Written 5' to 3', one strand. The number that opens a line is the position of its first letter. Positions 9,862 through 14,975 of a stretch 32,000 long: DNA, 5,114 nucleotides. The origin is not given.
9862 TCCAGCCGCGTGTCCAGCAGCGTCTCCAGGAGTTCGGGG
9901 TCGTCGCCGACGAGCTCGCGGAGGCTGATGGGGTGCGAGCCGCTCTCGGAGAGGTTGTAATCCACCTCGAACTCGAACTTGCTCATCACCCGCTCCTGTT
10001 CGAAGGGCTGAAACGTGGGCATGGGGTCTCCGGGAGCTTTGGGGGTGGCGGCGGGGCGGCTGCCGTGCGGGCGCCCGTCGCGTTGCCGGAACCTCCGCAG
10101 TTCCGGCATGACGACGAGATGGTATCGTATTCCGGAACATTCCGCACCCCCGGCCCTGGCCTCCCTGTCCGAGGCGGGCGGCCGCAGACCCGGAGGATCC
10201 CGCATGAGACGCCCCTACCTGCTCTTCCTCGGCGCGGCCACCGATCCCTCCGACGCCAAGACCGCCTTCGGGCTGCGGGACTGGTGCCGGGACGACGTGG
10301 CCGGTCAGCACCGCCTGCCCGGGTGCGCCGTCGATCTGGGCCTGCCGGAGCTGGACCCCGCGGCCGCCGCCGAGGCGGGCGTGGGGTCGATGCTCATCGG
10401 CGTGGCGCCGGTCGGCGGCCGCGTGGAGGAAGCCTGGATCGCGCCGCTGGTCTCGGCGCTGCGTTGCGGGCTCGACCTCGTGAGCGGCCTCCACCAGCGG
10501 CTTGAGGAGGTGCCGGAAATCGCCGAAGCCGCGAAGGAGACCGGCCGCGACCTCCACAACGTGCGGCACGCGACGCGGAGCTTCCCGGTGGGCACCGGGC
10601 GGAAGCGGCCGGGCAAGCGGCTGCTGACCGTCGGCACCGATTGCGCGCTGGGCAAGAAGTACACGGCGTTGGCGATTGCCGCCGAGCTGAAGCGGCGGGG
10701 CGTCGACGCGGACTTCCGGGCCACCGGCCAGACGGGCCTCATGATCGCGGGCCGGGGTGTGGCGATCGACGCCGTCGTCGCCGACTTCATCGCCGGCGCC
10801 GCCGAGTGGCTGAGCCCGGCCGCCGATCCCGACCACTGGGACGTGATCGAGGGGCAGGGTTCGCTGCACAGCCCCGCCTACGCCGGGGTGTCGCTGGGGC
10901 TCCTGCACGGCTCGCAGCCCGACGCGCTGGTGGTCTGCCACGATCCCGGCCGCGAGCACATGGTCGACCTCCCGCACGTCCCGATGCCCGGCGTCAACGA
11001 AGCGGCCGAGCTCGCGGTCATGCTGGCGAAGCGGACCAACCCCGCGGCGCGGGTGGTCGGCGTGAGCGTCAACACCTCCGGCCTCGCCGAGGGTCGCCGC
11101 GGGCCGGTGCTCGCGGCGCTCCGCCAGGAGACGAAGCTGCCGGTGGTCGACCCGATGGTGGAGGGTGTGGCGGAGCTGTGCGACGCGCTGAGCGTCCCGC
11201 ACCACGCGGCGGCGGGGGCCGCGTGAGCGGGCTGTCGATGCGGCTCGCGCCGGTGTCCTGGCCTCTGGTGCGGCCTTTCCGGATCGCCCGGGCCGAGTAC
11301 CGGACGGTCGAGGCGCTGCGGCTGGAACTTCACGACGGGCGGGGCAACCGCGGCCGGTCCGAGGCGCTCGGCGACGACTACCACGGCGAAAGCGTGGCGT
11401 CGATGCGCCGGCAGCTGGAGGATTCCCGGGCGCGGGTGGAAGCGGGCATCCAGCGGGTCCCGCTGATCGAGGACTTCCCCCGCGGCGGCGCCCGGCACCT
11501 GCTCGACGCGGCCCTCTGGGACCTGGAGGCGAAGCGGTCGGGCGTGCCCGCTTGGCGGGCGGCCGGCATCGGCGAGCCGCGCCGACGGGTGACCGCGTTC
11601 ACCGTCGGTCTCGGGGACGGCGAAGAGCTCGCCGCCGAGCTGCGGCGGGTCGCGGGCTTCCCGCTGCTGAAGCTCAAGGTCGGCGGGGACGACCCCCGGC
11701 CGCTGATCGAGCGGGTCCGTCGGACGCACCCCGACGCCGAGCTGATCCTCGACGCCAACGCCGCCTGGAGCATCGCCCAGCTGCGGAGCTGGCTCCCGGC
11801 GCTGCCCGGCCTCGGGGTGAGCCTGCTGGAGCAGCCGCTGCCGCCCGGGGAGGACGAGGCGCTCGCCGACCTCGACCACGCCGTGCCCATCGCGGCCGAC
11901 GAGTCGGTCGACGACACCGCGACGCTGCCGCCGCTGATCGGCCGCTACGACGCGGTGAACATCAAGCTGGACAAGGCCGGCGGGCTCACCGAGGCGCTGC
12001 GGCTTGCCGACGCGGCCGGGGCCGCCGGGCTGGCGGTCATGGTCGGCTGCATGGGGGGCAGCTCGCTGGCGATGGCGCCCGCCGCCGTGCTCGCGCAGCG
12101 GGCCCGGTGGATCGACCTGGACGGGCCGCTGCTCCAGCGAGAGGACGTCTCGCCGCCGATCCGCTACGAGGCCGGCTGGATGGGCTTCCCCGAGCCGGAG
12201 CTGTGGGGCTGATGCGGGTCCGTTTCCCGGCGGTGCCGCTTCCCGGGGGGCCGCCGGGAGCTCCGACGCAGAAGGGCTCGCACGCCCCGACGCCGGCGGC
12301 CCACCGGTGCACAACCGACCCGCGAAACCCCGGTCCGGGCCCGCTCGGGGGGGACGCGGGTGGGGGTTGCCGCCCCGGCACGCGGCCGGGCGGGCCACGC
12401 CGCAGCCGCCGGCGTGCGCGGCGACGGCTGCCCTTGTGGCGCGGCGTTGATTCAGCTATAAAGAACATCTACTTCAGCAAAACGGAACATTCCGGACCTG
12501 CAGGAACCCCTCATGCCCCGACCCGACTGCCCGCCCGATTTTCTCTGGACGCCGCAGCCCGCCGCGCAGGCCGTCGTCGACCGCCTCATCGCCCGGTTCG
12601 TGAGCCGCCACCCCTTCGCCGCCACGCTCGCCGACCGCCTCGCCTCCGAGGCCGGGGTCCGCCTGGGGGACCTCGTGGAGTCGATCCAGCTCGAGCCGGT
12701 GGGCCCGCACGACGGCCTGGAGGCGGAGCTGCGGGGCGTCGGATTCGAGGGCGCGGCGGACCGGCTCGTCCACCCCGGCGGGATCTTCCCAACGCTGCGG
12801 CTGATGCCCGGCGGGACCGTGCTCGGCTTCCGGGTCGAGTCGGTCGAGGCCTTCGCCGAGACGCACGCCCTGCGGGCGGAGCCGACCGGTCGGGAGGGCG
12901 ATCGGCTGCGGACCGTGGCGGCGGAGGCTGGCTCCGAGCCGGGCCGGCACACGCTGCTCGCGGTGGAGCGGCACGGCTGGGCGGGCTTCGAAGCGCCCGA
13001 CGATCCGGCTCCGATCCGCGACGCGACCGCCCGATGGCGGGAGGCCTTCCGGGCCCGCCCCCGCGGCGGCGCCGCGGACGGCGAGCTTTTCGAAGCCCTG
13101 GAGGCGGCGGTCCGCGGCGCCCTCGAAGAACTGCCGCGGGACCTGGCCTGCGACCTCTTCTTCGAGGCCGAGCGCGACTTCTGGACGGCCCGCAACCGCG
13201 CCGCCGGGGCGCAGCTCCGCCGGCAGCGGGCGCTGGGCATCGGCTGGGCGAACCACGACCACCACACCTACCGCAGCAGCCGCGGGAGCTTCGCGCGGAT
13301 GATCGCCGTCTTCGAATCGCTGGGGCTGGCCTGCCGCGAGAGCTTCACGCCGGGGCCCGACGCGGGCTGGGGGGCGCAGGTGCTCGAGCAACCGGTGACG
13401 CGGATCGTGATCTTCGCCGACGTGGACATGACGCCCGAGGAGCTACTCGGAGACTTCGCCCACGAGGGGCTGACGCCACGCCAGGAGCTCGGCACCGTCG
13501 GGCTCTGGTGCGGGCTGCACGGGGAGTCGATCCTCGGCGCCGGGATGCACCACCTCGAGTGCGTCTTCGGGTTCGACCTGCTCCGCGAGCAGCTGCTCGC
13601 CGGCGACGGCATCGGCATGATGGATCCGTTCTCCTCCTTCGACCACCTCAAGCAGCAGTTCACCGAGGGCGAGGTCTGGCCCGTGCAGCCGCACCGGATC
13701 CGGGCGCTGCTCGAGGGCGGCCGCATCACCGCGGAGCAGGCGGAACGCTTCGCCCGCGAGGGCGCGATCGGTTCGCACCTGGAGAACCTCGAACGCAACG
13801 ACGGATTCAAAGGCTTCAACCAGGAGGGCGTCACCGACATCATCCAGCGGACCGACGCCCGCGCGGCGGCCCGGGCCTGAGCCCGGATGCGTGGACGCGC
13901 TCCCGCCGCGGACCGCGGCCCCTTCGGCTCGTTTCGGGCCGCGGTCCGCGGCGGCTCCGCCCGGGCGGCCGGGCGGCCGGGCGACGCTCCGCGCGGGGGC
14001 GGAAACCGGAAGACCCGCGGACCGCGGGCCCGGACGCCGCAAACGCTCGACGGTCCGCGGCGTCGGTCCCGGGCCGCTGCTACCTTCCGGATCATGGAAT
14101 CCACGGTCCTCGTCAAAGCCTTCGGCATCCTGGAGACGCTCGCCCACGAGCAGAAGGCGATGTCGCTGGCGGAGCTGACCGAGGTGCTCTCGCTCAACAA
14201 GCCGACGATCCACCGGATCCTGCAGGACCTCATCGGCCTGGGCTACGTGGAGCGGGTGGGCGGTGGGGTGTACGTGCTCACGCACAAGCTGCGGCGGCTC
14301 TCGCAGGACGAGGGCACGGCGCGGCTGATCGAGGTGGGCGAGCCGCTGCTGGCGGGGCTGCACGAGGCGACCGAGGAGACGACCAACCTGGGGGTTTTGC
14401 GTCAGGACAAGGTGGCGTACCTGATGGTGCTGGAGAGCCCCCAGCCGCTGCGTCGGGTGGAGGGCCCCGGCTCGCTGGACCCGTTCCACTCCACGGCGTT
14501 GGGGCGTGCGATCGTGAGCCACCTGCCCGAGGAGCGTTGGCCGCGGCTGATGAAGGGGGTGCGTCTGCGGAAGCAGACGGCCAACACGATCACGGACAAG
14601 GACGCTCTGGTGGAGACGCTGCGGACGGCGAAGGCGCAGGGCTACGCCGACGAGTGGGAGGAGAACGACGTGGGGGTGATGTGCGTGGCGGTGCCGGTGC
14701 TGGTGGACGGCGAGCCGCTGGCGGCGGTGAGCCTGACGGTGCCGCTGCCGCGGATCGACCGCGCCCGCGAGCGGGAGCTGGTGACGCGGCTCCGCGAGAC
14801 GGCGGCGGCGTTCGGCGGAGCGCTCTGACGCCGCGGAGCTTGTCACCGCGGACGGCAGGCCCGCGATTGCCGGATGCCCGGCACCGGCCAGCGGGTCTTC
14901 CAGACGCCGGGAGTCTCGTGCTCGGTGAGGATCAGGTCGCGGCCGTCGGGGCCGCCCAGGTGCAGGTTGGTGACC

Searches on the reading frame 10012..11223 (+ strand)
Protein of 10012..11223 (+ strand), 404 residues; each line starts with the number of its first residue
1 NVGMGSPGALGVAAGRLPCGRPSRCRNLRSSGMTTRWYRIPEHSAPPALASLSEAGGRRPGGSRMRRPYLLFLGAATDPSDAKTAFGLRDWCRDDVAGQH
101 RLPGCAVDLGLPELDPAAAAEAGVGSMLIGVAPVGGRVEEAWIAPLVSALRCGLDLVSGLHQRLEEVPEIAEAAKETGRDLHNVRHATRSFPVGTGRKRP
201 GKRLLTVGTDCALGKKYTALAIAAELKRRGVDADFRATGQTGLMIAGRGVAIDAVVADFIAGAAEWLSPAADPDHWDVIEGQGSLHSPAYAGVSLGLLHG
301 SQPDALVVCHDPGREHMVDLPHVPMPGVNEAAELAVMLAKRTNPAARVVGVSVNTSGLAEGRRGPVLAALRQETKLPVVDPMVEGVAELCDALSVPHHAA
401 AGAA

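Call 62: search_protein_families(library=pfam, proteins=[window:10012-11223:+], max_evalue=0.00001)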
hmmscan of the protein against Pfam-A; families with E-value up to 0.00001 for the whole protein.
window:10012-11223:+ (404 aa): 2 families
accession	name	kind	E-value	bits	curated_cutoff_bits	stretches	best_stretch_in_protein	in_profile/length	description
PF07755.17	DUF1611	-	6.8e-72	241.5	25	1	193-389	2-200/201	Domain of unknown function (DUF1611_C) P-loop domain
PF17396.8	DUF1611_N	-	2.6e-22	79.4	22.6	1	103-186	4-94/95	Domain of unknown function (DUF1611_N) Rossmann-like domain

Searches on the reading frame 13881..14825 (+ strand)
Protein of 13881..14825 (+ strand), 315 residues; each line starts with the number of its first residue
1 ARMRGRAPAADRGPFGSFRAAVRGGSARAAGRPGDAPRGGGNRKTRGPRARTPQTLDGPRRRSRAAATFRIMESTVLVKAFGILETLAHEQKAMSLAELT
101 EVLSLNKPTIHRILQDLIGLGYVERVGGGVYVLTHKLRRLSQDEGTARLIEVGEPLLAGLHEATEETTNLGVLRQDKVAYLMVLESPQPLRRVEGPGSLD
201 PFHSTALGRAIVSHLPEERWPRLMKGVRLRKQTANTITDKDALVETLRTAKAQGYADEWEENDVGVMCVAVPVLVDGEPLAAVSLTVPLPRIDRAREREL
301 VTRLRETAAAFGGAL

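Call 62: search_protein_families(library=pfam, proteins=[window:13881-14825:+], max_evalue=0.00001)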
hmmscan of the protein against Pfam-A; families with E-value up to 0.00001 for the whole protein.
window:13881-14825:+ (315 aa): 4 families
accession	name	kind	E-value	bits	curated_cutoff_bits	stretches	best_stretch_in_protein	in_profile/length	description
PF01614.24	IclR_C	-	5.2e-35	121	24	1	148-309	8-170/174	Bacterial transcriptional regulator IclR C-terminal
PF09339.16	HTH_IclR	-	6.1e-14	52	22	1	77-126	2-51/52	IclR helix-turn-helix domain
PF12802.13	MarR_2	-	3e-07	30.9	27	1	80-126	7-53/61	MarR family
PF25213.1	HVO_A0261_N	-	7.6e-06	26.2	35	0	82-135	15-65/86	HVO_A0261 N-terminal domain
